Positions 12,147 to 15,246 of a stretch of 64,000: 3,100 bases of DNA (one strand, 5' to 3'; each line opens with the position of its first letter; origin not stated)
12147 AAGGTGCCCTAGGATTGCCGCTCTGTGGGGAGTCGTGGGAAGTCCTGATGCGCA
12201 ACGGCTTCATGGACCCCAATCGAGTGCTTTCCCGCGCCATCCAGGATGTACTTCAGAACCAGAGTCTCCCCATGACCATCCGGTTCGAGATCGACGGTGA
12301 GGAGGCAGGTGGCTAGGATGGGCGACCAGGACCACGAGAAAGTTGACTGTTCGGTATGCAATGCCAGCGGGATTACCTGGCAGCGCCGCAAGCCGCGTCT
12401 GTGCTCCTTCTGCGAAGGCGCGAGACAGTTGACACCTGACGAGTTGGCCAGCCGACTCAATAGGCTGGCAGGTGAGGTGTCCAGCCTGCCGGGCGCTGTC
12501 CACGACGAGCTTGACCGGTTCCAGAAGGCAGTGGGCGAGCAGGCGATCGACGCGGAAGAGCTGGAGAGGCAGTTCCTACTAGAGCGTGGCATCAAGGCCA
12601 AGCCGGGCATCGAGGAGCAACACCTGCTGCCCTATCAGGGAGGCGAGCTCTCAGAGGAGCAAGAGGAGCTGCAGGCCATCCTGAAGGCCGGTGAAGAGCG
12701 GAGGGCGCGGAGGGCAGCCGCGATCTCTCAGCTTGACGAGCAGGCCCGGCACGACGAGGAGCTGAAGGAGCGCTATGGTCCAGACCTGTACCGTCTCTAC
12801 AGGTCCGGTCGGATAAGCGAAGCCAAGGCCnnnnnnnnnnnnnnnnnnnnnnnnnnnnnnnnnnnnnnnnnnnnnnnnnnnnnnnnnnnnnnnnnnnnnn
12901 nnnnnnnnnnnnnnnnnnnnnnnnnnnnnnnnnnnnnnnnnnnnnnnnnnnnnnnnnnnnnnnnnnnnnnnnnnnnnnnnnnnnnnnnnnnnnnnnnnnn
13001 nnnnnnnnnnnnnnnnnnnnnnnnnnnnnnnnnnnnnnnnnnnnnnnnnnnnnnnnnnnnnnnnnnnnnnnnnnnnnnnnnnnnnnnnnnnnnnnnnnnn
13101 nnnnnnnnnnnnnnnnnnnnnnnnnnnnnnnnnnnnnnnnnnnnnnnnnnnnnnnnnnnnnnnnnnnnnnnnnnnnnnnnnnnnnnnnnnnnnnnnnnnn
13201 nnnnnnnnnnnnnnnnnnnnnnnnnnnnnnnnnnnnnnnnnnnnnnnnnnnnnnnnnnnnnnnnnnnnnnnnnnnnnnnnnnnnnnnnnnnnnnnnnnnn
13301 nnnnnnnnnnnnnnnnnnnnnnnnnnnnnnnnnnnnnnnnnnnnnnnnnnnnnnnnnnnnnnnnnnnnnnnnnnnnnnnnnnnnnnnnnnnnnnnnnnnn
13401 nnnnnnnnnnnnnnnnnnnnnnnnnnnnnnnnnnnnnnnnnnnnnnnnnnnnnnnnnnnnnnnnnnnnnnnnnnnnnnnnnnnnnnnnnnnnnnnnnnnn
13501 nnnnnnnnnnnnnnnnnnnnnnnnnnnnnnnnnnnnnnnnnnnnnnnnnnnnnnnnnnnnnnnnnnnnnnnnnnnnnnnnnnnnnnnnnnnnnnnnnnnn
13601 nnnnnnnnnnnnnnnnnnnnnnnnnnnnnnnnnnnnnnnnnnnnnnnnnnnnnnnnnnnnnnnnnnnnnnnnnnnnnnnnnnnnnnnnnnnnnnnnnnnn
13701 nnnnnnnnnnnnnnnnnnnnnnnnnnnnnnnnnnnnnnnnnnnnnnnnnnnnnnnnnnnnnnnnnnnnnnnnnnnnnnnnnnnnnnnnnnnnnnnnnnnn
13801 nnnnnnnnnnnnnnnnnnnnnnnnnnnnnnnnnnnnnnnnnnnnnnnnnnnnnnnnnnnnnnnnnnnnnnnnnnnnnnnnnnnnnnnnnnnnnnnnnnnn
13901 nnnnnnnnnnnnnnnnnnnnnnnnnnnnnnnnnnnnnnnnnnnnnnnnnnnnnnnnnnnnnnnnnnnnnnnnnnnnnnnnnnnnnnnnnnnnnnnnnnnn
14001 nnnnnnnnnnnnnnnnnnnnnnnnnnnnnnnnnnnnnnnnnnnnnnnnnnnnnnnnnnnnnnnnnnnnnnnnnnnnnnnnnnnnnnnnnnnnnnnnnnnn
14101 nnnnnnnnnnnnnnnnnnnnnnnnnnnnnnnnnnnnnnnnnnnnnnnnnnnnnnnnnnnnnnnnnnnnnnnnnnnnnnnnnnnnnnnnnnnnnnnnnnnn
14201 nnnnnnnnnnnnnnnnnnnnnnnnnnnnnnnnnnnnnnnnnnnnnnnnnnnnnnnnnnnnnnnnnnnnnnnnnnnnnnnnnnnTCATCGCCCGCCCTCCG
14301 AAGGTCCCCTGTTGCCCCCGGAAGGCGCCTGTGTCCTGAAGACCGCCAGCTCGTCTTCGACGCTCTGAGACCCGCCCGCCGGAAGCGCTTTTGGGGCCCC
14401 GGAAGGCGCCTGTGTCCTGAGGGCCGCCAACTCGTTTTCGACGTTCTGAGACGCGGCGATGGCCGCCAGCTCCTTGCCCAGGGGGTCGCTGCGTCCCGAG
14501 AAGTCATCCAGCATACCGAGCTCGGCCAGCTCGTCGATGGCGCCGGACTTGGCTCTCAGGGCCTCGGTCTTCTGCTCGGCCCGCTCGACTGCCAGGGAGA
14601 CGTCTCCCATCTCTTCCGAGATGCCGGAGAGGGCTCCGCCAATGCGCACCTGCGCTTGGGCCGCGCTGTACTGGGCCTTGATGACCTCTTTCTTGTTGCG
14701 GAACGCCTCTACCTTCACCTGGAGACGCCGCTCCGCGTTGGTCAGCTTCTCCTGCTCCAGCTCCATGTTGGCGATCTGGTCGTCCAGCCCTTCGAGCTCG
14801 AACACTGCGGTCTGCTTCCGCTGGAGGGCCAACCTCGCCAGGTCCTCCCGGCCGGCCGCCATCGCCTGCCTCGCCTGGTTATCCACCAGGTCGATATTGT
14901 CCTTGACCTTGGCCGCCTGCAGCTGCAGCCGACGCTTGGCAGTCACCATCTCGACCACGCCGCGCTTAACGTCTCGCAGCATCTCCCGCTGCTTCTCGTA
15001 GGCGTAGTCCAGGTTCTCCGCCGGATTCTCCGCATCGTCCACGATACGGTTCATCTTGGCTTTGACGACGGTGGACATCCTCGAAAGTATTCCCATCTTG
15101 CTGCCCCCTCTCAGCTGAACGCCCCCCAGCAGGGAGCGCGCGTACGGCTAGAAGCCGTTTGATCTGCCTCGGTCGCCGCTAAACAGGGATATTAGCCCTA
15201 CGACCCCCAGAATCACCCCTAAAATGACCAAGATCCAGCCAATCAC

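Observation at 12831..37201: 152-bp inverted duplication of the typA 5' end brackets a 24-kb segment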

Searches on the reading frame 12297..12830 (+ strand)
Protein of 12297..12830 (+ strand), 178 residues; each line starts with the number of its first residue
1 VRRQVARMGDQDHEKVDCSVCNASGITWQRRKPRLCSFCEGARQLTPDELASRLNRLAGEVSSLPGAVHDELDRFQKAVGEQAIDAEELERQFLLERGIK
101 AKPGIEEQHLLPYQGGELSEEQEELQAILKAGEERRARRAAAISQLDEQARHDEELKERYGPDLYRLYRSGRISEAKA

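Call 25: find_homologous_proteins(query=window:12297-12830:+, max_evalue=0.001)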
Query window:12297-12830:+ (178 aa): 13 proteins with E <= 0.001 among 441 candidates.
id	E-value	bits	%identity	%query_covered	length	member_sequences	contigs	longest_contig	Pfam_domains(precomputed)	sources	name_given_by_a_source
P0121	1.9e-104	365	100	96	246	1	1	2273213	-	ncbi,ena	-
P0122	2.0e-78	280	61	79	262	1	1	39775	-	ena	-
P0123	3.6e-71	257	56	80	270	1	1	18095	-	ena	-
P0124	4.4e-67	244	55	78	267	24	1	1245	-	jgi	jgi:hypothetical protein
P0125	2.7e-55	205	59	96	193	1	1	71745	-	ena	-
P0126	6.1e-52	194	57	96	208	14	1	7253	-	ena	-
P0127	6.1e-48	181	65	53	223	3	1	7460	-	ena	-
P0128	7.4e-45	171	98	46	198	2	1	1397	-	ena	-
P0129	1.6e-44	170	42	96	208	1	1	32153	-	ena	-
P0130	2.4e-42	163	43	96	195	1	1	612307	-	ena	-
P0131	1.1e-38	151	41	96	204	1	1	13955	-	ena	-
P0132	4.0e-38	149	56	79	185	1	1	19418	-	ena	-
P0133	6.2e-22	97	57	55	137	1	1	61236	-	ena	-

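Call 27: find_encoding_contigs(protein=P0121, flank=10000, max_places=5)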
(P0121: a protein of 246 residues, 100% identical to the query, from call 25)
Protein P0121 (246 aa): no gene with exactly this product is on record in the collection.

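Call 29: find_encoding_contigs(protein=P0128, flank=10000, max_places=10)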
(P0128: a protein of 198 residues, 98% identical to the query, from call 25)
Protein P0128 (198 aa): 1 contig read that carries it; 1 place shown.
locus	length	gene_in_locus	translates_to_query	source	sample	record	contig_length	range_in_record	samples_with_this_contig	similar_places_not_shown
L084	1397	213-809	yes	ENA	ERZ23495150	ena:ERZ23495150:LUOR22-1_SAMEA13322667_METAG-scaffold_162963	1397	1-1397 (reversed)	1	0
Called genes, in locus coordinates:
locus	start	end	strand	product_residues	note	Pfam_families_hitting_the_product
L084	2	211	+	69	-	?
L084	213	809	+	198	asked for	-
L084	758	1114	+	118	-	-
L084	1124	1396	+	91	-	?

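Call 59: find_related_loci(query=A7, collection=metagenome_contigs, flank=7000)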
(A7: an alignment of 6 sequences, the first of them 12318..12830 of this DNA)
Query A7 (171 aa) in metagenome_contigs; peptide patterns used: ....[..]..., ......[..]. (x = any residue, [..] = any of these).
351 stretches matched a pattern, but none encodes a relative of the query by tblastn (E <= 1e-3).

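Call 60: find_related_loci(query=A7, collection=viral_contigs, flank=7000)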
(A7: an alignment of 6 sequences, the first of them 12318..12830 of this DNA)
Query A7 (171 aa) in viral_contigs; peptide patterns used: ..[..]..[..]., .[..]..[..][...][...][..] (x = any residue, [..] = any of these).
104 stretches matched a pattern, but none encodes a relative of the query by tblastn (E <= 1e-3).

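Call 61: find_encoding_contigs(protein=P0122, flank=10000, max_places=3)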
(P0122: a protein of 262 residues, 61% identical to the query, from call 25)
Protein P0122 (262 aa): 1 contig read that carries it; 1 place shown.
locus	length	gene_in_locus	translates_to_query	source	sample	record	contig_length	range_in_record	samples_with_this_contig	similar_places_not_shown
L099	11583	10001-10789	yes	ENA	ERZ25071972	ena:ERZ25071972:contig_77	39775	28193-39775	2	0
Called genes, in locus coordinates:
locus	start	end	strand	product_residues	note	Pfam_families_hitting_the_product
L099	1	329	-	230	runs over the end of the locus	PF02254:TrkA_N, PF02080:TrkA_C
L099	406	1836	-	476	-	PF02386:TrkH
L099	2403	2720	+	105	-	PF04982:TM_HPP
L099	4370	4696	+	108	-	-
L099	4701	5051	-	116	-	-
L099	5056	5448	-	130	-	PF01527:HTH_Tnp_1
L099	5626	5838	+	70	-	-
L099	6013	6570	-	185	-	PF02627:CMD (weak)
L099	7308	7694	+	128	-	-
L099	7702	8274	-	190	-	PF00753:Lactamase_B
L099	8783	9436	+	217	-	PF12705:PDDEXK_1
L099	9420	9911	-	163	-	-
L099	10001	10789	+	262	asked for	-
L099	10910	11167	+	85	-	-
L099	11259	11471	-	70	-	-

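Call 64: search_protein_families(library=padloc, proteins=[window:12318-12830:+, P0122], max_evalue=0.01)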
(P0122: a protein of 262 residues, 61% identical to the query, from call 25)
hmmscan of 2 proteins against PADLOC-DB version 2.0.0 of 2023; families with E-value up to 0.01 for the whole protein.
window:12318-12830:+ (171 aa): 0 families

P0122 (262 aa): 0 families

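Call 68: search_protein_families(library=ncbifam, proteins=[window:12318-12830:+, L096:6370-8220:+, L096:8783-9823:+, L085:7642-9702:+], max_evalue=0.001)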
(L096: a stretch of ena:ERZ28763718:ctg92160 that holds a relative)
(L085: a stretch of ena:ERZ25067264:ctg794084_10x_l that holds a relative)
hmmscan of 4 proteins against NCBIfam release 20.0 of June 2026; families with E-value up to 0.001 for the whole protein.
window:12318-12830:+ (171 aa): 0 families

L096:6370-8220:+ (616 aa): 6 families
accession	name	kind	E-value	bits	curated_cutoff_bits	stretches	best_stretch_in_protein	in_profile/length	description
NF047738.1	antiphage_MADS2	equivalog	2e-158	528.6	720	1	13-596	3-618/654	methylation-associated defense system DNA methyltransferase MAD2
TIGR02987.1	met_A_Alw26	exception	8.2e-16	57.8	353.5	1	296-442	3-123/523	Alw26I/Eco31I/Esp3I family type II restriction adenine-specific DNA-methyltransferase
TIGR00497.1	hsdM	equivalog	2.7e-13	49.5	242.75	2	267-346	167-245/515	type I restriction-modification system subunit M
NF033455.1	BREX_6_MTaseX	exception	5.5e-10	37.4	900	1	318-398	323-398/1319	BREX-6 system adenine-specific DNA-methyltransferase PglX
TIGR03534.1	RF_mod_PrmC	equivalog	9.5e-09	35.1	199.1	1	299-446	66-171/253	peptide chain release factor N(5)-glutamine methyltransferase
NF033452.1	BREX_1_MTaseX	exception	5.2e-07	27.9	500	1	426-544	502-615/1210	BREX-1 system adenine-specific DNA-methyltransferase PglX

L096:8783-9823:+ (346 aa): 1 family
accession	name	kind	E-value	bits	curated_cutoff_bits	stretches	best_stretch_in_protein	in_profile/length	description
NF047740.1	antiphage_MADS5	equivalog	1.9e-62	211.6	400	2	130-336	14-225/461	methylation-associated defense system restriction endonuclease subunit S MAD5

L085:7642-9702:+ (686 aa): 0 families

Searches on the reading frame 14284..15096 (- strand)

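Call 9: search_protein_families(library=pfam, proteins=[window:14284-15096:-], max_evalue=0.01)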
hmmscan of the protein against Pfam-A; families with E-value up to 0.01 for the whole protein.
window:14284-15096:- (270 aa): 1 family
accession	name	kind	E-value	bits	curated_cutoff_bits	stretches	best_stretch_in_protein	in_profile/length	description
PF04012.17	PspA_IM30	-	7.1e-24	85.1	33.9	1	2-229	1-217/220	PspA/IM30 family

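Call 68: search_protein_families(library=ncbifam, proteins=[L096:6370-8220:+, L096:8783-9823:+, L085:7642-9702:+], max_evalue=0.001)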
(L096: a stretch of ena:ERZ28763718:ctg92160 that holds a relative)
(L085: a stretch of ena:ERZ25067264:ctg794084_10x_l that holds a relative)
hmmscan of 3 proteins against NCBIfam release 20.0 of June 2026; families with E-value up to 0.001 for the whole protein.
L096:6370-8220:+ (616 aa): 6 families
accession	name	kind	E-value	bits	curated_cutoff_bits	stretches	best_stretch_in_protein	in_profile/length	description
NF047738.1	antiphage_MADS2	equivalog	2e-158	528.6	720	1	13-596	3-618/654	methylation-associated defense system DNA methyltransferase MAD2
TIGR02987.1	met_A_Alw26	exception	8.2e-16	57.8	353.5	1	296-442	3-123/523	Alw26I/Eco31I/Esp3I family type II restriction adenine-specific DNA-methyltransferase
TIGR00497.1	hsdM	equivalog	2.7e-13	49.5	242.75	2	267-346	167-245/515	type I restriction-modification system subunit M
NF033455.1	BREX_6_MTaseX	exception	5.5e-10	37.4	900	1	318-398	323-398/1319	BREX-6 system adenine-specific DNA-methyltransferase PglX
TIGR03534.1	RF_mod_PrmC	equivalog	9.5e-09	35.1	199.1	1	299-446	66-171/253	peptide chain release factor N(5)-glutamine methyltransferase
NF033452.1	BREX_1_MTaseX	exception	5.2e-07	27.9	500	1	426-544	502-615/1210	BREX-1 system adenine-specific DNA-methyltransferase PglX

L096:8783-9823:+ (346 aa): 1 family
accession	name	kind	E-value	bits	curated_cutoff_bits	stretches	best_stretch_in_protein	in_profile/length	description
NF047740.1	antiphage_MADS5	equivalog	1.9e-62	211.6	400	2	130-336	14-225/461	methylation-associated defense system restriction endonuclease subunit S MAD5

L085:7642-9702:+ (686 aa): 0 families
